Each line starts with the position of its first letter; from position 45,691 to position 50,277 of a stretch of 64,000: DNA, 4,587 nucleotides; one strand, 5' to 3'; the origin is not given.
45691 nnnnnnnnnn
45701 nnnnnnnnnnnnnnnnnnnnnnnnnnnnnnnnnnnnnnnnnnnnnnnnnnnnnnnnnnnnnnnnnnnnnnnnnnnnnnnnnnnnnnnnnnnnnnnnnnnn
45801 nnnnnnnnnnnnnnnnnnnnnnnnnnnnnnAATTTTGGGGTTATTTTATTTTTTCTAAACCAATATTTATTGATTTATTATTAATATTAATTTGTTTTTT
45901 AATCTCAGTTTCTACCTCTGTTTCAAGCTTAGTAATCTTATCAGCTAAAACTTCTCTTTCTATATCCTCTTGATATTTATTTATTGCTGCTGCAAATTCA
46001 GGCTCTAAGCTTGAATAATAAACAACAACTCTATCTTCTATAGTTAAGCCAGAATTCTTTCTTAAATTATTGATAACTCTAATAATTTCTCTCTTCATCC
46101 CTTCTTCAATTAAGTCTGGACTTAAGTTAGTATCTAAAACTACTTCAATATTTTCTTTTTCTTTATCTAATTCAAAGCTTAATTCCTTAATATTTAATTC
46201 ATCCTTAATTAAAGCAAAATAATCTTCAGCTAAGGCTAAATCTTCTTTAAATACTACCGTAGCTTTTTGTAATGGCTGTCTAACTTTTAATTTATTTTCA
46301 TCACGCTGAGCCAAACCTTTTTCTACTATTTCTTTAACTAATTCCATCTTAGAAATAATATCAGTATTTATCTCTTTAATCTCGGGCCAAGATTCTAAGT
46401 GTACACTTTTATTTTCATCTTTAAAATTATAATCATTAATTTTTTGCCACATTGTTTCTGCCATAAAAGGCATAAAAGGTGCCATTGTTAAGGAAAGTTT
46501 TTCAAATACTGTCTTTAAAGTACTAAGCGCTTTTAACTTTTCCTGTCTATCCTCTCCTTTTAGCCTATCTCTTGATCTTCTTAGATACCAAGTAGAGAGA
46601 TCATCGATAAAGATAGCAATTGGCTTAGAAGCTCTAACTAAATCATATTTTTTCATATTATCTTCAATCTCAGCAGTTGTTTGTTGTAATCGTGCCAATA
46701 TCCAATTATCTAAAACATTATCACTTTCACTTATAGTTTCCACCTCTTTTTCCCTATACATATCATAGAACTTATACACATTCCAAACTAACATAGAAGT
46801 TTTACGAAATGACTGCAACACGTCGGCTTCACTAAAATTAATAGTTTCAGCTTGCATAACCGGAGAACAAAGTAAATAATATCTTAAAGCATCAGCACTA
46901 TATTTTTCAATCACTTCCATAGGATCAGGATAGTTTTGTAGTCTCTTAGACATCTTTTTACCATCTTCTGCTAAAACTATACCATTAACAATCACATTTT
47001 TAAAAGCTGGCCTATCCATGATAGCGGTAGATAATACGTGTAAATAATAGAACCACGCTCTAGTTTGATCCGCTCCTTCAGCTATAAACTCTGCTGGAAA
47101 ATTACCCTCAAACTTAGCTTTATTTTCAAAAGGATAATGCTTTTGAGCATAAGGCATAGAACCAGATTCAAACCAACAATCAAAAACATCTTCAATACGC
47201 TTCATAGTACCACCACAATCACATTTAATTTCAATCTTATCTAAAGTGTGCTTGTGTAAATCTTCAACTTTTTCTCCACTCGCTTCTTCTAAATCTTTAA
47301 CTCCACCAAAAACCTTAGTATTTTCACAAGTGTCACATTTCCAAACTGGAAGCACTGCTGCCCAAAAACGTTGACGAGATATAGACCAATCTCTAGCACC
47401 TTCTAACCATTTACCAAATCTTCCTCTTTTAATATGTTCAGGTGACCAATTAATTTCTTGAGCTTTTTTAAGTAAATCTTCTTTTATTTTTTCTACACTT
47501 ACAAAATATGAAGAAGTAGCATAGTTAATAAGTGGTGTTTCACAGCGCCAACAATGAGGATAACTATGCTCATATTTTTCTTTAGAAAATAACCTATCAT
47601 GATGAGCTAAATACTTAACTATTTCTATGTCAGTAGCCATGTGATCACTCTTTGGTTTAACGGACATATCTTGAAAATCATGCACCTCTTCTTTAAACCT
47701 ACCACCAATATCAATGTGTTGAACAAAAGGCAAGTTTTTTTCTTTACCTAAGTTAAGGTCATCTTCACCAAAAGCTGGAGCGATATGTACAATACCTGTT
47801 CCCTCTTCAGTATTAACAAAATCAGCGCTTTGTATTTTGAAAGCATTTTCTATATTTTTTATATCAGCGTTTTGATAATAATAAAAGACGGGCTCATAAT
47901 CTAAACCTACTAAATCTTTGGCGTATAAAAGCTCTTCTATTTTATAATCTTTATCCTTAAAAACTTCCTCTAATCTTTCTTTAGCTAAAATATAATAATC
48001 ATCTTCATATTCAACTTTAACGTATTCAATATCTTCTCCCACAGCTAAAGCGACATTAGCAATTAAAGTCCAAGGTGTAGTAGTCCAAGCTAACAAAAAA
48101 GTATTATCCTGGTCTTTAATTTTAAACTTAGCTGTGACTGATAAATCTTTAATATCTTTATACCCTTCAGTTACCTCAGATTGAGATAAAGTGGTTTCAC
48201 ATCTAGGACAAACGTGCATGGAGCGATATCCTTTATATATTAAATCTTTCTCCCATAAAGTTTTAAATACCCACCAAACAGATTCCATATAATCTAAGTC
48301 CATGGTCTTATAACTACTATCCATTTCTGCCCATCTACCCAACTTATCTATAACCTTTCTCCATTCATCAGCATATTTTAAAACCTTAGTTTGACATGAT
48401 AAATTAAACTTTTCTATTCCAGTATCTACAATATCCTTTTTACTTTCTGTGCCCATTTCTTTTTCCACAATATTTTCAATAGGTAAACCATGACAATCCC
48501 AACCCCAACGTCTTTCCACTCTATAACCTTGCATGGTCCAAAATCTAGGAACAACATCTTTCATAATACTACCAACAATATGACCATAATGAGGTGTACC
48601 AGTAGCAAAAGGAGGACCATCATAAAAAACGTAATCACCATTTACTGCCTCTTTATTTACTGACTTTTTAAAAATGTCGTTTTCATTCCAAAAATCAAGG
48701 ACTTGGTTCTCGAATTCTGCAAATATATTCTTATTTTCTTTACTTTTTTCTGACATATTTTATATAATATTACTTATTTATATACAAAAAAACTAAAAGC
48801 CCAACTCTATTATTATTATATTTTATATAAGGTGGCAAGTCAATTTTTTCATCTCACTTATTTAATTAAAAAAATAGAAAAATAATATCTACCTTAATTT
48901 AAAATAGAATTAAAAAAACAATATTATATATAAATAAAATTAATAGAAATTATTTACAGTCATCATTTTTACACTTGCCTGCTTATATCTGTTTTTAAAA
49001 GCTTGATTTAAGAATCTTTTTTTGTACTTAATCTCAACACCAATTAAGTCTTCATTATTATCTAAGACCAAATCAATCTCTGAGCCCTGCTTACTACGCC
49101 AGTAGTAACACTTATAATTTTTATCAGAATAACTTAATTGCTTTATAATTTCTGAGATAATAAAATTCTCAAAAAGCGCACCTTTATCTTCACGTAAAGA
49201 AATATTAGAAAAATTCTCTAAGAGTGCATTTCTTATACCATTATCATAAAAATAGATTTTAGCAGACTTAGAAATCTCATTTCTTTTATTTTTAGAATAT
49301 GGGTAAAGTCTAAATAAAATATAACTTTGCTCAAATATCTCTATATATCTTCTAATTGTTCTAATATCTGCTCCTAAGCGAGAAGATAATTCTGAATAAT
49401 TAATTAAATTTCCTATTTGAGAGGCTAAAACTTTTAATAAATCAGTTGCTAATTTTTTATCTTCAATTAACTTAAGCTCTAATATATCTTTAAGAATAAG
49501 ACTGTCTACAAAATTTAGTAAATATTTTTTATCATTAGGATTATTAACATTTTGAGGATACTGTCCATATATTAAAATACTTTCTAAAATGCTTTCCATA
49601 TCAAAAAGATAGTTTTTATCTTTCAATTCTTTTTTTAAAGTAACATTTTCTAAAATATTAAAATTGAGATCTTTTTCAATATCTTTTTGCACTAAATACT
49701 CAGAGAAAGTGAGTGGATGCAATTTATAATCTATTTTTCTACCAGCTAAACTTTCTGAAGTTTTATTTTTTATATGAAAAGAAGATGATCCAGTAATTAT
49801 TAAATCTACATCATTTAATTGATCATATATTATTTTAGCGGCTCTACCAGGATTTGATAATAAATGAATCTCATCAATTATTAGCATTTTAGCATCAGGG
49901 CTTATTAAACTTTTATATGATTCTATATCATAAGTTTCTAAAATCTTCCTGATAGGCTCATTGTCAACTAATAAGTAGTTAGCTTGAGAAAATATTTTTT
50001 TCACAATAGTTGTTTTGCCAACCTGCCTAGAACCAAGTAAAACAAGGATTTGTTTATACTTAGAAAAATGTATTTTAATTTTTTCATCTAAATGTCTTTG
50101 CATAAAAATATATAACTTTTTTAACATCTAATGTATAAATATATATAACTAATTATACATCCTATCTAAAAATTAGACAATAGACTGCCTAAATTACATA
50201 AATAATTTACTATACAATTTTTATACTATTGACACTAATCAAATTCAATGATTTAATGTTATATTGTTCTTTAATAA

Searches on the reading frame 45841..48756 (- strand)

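Call 42: search_protein_families(library=pfam, proteins=[window:45841-48756:-], max_evalue=0.00001)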
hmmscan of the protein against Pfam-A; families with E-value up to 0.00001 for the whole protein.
window:45841-48756:- (971 aa): 5 families
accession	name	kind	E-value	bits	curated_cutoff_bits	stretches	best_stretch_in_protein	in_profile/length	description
PF00133.28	tRNA-synt_1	-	1.4e-132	442.8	22.7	1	18-639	1-413/414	tRNA synthetases class I (I, L, M and V)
PF08264.19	Anticodon_1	-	3.8e-32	111.6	25.1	1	683-831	1-146/148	Anticodon-binding domain of tRNA ligase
PF19302.4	DUF5915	-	3.4e-21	76.1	27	1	867-969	97-194/195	Domain of unknown function (DUF5915)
PF09334.17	tRNA-synt_1g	-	1.5e-17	63.9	20.1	1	49-196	8-136/391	tRNA synthetases class I (M)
PF01406.26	tRNA-synt_1e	-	1.6e-06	28.1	27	0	576-648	229-298/301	tRNA synthetases class I (C) catalytic domain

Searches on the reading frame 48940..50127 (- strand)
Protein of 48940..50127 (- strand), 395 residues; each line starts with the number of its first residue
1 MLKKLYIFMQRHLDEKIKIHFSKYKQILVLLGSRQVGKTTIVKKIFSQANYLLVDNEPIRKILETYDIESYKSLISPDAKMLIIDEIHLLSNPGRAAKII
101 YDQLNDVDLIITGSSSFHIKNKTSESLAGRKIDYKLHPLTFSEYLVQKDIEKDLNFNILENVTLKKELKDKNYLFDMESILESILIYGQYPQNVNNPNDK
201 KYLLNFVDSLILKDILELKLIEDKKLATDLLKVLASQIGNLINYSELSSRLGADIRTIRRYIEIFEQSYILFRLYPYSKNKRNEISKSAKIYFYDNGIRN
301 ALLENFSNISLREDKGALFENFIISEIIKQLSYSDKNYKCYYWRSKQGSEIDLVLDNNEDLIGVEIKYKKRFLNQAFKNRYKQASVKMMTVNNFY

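Call 42: search_protein_families(library=pfam, proteins=[window:48940-50127:-], max_evalue=0.00001)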
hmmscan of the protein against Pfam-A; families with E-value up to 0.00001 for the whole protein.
window:48940-50127:- (395 aa): 2 families
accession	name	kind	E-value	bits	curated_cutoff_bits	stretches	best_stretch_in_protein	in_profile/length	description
PF13635.12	DUF4143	-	1.7e-44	151.8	28.1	1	213-368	2-159/160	Domain of unknown function (DUF4143)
PF13173.12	AAA_14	-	1.2e-27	96.9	27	1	25-145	2-129/129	AAA domain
